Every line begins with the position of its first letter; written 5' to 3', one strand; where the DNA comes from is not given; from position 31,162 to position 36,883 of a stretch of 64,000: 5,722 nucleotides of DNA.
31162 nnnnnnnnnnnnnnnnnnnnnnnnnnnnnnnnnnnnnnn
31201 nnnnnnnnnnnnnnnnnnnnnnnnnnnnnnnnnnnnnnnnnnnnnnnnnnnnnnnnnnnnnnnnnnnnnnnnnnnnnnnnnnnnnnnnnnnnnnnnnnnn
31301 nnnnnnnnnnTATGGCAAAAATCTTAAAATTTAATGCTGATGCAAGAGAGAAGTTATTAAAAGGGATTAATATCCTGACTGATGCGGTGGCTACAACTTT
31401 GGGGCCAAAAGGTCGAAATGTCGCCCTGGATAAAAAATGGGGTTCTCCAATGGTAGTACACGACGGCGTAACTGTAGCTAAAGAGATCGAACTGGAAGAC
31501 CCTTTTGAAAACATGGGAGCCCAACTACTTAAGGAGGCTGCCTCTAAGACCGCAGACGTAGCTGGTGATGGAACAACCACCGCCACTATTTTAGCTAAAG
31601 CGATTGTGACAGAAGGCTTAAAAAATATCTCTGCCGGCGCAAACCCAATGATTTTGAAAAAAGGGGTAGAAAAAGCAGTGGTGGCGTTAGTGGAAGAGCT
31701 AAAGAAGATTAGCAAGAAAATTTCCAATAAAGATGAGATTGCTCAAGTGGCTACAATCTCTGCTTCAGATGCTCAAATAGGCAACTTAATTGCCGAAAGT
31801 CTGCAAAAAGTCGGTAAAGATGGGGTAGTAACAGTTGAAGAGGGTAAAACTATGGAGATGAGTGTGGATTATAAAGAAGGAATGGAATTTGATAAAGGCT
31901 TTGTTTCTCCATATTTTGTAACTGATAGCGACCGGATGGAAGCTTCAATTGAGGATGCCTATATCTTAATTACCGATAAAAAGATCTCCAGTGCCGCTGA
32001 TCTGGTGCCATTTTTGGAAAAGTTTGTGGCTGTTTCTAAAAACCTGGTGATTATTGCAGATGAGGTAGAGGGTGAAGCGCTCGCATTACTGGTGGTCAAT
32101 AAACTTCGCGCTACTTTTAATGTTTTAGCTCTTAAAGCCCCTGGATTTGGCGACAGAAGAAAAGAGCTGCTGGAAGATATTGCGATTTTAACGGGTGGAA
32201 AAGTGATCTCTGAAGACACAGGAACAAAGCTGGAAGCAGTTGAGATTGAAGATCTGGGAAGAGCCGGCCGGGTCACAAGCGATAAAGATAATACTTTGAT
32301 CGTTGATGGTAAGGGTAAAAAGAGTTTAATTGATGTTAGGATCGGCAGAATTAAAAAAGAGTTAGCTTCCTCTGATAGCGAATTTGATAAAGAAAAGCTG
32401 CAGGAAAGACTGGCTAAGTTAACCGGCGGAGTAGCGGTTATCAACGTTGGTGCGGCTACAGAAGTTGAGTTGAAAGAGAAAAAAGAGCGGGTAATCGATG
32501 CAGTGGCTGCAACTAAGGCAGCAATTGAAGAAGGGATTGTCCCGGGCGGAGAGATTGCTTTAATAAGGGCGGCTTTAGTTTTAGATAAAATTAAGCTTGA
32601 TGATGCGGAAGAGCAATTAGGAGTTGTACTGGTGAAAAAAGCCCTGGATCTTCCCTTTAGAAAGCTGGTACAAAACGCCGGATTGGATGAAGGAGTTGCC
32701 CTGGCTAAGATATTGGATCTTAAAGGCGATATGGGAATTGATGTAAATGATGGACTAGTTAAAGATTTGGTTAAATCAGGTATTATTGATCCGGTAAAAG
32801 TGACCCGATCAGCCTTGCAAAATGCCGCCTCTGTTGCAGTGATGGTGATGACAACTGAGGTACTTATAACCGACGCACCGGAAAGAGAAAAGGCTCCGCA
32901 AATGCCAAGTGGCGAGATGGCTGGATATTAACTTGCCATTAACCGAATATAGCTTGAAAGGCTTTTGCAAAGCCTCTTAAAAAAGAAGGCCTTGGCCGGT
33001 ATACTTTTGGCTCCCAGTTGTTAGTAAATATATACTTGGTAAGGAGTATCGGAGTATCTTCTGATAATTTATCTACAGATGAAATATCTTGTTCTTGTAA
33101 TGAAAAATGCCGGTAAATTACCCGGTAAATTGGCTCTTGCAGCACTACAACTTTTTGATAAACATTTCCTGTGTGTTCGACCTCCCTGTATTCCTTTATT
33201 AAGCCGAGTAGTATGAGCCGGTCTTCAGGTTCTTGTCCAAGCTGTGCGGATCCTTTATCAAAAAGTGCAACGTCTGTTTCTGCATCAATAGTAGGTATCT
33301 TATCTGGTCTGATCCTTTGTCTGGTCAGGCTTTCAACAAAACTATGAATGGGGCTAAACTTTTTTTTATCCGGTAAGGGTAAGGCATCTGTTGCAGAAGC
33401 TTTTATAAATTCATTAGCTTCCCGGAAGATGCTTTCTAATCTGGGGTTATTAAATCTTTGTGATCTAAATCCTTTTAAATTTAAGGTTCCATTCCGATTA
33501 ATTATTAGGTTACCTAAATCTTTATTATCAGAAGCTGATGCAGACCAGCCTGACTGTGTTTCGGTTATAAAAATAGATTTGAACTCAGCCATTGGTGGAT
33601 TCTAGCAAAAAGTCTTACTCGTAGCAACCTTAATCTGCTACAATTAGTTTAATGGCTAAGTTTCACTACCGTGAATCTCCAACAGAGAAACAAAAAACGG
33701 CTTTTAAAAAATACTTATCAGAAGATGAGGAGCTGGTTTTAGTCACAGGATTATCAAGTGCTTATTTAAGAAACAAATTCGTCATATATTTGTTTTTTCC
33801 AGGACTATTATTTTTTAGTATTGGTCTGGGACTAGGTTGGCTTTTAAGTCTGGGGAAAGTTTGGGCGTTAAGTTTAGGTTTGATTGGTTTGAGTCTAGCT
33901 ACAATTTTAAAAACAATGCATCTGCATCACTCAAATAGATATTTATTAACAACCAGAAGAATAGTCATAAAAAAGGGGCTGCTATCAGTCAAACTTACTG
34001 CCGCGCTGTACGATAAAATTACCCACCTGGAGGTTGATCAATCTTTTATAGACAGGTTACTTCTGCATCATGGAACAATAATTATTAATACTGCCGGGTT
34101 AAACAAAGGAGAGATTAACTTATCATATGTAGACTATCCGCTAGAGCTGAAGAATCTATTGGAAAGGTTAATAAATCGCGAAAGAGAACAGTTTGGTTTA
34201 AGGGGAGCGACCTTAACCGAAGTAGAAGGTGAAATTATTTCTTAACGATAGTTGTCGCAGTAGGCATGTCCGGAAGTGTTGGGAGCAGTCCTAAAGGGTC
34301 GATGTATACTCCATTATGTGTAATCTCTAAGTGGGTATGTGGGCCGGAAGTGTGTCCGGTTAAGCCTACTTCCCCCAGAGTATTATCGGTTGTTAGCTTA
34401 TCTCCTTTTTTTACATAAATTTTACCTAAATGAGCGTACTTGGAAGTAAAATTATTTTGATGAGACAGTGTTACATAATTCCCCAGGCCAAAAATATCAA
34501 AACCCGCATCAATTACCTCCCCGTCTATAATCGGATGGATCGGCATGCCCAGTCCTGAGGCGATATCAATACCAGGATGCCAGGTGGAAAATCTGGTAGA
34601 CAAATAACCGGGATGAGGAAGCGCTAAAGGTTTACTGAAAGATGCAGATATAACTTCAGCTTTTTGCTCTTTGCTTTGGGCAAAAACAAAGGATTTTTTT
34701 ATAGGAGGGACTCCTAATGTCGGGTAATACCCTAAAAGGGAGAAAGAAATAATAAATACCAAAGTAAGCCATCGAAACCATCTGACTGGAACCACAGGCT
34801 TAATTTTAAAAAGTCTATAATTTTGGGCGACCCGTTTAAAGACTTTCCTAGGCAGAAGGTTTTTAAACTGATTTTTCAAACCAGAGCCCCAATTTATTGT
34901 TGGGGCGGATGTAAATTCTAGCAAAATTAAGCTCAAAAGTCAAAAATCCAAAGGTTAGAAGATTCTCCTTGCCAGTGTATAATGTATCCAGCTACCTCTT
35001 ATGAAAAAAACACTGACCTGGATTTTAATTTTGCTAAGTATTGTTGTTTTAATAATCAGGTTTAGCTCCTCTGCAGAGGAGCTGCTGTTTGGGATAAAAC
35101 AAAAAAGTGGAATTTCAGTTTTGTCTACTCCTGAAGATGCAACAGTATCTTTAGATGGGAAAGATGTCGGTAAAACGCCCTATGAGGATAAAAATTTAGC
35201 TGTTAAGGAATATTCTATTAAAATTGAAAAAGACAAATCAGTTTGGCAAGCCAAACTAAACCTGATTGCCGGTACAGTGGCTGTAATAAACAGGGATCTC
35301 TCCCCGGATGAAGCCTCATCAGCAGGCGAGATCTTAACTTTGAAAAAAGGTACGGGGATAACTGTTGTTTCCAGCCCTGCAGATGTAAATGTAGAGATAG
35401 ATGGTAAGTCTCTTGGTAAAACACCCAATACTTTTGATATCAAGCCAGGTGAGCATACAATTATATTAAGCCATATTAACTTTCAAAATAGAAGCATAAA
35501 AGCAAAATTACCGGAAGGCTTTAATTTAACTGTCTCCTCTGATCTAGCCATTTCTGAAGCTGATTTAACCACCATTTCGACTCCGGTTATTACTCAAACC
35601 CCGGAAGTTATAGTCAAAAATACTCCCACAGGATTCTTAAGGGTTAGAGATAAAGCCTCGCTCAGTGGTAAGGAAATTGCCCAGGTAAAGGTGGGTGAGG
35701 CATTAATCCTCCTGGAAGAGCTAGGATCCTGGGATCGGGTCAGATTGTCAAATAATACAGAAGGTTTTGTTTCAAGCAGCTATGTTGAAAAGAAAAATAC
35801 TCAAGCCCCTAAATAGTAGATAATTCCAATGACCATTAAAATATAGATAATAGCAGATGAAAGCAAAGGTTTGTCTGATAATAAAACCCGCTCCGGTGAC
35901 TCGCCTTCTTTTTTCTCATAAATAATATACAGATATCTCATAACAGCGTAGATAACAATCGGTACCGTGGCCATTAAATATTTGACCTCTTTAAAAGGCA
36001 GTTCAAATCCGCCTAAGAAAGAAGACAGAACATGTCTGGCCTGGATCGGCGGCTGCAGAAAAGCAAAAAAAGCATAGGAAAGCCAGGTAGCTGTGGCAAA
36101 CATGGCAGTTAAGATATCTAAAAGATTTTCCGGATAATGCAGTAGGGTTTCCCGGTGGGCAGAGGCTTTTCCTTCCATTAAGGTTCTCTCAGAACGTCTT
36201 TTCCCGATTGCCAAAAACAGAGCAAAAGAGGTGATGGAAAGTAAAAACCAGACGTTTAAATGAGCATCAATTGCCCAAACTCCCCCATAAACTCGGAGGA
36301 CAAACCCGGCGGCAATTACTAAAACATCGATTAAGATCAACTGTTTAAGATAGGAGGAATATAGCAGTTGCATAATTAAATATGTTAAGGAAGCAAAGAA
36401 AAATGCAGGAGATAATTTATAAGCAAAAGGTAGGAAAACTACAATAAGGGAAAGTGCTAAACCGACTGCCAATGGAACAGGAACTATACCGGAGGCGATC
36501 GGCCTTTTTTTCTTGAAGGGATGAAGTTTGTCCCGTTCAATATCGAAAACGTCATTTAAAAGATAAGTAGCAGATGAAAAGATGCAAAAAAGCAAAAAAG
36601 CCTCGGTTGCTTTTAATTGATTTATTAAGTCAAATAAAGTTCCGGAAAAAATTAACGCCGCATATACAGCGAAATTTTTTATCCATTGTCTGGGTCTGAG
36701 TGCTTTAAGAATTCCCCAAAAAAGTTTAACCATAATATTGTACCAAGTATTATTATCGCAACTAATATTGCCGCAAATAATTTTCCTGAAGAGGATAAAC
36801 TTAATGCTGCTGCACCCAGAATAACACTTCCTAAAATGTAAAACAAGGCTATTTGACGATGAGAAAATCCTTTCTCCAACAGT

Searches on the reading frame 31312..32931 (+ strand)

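Call 64: search_protein_families(library=pfam, proteins=[window:31312-32931:+], max_evalue=0.0001)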
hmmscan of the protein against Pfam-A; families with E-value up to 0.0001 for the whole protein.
window:31312-32931:+ (539 aa): 1 family
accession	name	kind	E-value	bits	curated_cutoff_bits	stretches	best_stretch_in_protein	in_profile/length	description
PF00118.29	Cpn60_TCP1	-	3.6e-71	240.8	34.3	1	22-521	1-488/490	TCP-1/cpn60 chaperonin family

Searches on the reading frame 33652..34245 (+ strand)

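Call 64: search_protein_families(library=pfam, proteins=[window:33652-34245:+], max_evalue=0.0001)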
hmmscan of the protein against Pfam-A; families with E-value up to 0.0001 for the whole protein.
window:33652-34245:+ (197 aa): 1 family
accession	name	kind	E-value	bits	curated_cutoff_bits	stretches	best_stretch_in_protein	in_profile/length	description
PF03703.20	bPH_2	-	2.5e-11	44.1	22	1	95-167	4-75/78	Bacterial PH domain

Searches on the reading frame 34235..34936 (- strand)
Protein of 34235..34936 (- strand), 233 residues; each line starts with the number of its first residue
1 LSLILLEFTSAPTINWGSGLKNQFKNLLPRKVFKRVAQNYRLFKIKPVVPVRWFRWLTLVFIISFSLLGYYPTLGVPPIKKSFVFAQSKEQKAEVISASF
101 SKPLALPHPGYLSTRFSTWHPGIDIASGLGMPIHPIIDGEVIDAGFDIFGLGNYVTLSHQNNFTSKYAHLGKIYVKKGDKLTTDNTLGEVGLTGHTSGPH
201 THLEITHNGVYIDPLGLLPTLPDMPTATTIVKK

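Call 64: search_protein_families(library=pfam, proteins=[window:34235-34936:-], max_evalue=0.0001)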
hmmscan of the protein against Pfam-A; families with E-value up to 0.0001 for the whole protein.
window:34235-34936:- (233 aa): 1 family
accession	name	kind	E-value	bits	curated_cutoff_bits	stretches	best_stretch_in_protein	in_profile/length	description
PF01551.29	Peptidase_M23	-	1.7e-23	83.1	28.7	1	120-214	3-96/96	Peptidase family M23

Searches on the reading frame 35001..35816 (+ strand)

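Call 64: search_protein_families(library=pfam, proteins=[window:35001-35816:+], max_evalue=0.0001)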
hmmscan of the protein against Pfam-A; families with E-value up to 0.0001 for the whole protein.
window:35001-35816:+ (271 aa): 2 families
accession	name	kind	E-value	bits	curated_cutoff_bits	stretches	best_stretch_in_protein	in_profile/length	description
PF08308.17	PEGA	-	1.3e-20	73.5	20.8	2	37-78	3-44/71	PEGA domain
PF08239.17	SH3_3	-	1.9e-10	41.2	27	1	212-263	2-54/54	Bacterial SH3 domain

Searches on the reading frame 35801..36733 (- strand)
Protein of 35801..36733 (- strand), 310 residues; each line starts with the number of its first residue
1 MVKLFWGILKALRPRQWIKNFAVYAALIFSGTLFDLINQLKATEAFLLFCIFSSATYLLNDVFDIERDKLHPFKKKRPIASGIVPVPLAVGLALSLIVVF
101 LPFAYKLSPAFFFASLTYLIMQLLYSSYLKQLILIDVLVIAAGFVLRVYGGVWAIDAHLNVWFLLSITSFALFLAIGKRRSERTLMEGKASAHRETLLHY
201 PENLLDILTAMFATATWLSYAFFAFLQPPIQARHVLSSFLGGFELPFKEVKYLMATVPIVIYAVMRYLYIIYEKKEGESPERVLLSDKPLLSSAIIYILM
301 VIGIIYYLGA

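Call 64: search_protein_families(library=pfam, proteins=[window:35801-36733:-], max_evalue=0.0001)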
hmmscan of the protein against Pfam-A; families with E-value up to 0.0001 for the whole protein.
window:35801-36733:- (310 aa): 1 family
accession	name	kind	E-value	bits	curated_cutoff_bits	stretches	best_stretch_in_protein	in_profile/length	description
PF01040.23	UbiA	-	1.1e-19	71.2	34.2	1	34-227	17-211/250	UbiA prenyltransferase family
